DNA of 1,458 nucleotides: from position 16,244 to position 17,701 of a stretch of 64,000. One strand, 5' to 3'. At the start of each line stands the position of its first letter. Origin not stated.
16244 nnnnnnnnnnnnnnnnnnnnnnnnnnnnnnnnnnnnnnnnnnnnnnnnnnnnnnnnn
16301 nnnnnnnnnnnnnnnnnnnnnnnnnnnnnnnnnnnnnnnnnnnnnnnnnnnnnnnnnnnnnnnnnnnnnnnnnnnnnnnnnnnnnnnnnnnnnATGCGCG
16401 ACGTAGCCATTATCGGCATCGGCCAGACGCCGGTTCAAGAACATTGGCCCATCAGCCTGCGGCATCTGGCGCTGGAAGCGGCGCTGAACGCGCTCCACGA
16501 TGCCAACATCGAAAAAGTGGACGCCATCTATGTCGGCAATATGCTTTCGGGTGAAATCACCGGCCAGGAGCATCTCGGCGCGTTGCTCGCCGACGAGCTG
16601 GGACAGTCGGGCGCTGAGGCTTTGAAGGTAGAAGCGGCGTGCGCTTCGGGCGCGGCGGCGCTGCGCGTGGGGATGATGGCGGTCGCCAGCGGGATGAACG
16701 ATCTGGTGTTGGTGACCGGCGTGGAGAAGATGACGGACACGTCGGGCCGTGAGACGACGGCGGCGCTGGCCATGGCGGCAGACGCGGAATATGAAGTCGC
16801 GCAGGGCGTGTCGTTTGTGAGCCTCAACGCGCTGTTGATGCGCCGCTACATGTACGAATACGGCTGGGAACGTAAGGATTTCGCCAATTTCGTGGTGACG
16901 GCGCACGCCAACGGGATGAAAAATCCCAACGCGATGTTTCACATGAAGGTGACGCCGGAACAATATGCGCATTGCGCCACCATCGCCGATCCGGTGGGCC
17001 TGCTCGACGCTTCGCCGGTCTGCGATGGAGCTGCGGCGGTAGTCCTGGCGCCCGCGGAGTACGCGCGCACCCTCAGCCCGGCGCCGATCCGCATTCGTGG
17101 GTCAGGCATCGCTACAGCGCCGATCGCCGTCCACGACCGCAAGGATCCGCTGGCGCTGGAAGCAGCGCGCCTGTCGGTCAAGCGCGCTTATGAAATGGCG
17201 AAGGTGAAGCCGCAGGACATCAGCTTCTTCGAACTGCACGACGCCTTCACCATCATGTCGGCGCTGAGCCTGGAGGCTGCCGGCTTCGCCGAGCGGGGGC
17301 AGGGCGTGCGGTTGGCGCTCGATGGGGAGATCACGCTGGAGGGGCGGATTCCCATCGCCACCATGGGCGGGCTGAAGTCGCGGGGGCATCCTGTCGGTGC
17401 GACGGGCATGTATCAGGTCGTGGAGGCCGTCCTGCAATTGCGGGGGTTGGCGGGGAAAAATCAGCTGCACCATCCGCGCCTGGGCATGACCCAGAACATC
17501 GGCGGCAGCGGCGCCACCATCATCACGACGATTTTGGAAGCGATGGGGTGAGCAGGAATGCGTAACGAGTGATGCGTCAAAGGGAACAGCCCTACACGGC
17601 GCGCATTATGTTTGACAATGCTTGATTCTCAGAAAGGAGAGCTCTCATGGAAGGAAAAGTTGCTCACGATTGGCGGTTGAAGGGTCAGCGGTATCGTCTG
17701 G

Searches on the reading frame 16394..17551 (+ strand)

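Call 91: search_protein_families(library=pfam, proteins=[window:16394-17551:+], max_evalue=0.00001)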
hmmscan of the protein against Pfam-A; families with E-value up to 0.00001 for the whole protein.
window:16394-17551:+ (385 aa): 2 families
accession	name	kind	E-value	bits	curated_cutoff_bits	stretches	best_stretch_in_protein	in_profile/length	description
PF22691.2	Thiolase_C_1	-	6.3e-43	146.4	28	1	245-382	8-143/144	Thiolase C-terminal domain-like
PF00108.29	Thiolase_N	-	4.4e-21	75.9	26.4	1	7-221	4-259/260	Thiolase, N-terminal domain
